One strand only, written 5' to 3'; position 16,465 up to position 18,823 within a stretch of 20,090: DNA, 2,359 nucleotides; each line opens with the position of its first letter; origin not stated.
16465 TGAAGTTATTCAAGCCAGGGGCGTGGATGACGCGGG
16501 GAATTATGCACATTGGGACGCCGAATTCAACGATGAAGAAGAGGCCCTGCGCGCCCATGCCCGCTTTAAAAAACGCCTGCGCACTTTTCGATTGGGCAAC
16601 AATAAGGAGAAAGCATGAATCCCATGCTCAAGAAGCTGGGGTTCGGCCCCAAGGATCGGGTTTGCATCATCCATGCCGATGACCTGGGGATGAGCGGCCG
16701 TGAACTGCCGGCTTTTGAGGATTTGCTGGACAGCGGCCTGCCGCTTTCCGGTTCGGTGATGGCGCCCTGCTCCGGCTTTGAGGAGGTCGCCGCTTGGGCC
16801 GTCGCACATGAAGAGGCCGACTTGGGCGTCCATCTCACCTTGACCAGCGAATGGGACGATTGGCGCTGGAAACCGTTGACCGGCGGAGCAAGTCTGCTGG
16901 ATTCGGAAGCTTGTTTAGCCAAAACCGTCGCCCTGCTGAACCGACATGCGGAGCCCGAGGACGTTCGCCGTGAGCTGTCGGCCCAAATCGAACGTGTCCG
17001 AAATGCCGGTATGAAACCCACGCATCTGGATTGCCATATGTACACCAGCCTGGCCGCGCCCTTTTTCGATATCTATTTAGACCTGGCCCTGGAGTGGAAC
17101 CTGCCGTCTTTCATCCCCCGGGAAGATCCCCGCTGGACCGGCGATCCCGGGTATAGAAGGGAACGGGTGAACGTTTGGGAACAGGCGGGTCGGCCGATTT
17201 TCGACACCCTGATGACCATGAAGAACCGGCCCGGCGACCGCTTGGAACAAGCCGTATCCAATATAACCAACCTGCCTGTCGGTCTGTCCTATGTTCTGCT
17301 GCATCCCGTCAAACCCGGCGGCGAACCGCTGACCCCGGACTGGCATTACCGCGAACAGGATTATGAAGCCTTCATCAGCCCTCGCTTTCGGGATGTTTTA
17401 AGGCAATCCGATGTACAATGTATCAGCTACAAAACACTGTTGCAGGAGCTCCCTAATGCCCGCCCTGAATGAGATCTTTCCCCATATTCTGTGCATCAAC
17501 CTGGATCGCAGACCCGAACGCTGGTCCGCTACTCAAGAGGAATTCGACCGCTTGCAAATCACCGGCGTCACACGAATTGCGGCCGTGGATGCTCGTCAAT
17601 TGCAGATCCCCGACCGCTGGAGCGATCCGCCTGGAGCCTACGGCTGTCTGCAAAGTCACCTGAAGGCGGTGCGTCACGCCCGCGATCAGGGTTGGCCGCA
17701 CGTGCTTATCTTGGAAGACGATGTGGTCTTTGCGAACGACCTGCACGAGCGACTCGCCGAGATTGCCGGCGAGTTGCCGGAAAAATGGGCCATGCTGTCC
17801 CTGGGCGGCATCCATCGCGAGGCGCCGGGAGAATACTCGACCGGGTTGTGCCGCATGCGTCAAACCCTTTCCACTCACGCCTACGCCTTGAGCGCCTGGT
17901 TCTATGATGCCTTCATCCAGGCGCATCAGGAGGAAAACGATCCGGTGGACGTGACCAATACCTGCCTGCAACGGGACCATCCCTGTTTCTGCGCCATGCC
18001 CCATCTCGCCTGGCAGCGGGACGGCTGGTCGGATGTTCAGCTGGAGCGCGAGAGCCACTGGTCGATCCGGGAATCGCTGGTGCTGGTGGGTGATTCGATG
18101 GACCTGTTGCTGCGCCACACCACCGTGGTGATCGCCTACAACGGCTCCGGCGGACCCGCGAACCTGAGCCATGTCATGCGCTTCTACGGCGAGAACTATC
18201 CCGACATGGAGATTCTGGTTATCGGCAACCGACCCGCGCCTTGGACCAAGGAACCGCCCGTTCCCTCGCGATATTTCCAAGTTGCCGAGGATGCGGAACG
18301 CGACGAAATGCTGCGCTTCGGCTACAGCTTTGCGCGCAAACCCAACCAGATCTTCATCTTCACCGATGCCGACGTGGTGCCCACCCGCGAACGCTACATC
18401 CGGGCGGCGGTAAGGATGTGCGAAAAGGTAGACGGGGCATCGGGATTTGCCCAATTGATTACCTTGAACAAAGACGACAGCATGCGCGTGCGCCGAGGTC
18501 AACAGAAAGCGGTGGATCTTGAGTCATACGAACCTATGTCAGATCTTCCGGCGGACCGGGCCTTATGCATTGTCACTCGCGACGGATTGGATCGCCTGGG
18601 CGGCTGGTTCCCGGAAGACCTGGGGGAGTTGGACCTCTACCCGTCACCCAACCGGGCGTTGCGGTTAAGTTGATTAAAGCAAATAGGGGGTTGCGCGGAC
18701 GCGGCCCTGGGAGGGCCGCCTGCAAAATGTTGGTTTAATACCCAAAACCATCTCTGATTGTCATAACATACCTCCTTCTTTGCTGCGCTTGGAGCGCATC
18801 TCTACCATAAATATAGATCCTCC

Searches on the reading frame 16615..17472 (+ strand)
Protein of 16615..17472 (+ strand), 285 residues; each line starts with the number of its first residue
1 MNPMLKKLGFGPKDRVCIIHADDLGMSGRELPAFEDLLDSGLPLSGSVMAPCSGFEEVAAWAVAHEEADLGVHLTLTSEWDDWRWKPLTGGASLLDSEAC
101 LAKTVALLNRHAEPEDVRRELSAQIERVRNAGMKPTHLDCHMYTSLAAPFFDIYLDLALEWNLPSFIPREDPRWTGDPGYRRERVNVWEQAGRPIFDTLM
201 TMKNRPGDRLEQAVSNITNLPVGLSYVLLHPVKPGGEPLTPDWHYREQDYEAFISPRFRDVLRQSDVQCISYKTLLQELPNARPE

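Call 8: search_protein_families(library=pfam, proteins=[window:16615-17472:+])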
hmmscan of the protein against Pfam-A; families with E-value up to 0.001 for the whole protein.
window:16615-17472:+ (285 aa): 1 family
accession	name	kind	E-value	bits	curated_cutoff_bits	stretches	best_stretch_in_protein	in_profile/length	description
PF04794.17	YdjC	-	1.1e-43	150.4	29.7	1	18-264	3-266/266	YdjC-like protein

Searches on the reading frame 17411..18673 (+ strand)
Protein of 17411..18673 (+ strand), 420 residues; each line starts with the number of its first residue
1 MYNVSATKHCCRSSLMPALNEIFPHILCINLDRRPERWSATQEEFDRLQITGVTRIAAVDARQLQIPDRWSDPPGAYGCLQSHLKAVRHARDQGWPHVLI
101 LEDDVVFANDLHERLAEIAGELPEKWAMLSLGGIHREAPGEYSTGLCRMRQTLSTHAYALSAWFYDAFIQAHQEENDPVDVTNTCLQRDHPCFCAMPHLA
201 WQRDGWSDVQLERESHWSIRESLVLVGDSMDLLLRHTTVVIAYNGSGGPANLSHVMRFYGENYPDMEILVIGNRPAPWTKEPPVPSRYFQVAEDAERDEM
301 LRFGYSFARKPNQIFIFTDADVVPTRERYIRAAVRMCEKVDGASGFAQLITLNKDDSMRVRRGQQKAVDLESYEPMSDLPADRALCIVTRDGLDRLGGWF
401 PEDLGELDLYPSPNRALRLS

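Call 8: search_protein_families(library=pfam, proteins=[window:17411-18673:+])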
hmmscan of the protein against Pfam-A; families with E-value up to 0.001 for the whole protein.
window:17411-18673:+ (420 aa): 1 family
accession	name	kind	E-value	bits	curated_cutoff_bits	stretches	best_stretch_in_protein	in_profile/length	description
PF01755.23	Glyco_transf_25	-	4.3e-08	33.7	24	1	24-133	2-123/199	Glycosyltransferase family 25 (LPS biosynthesis protein)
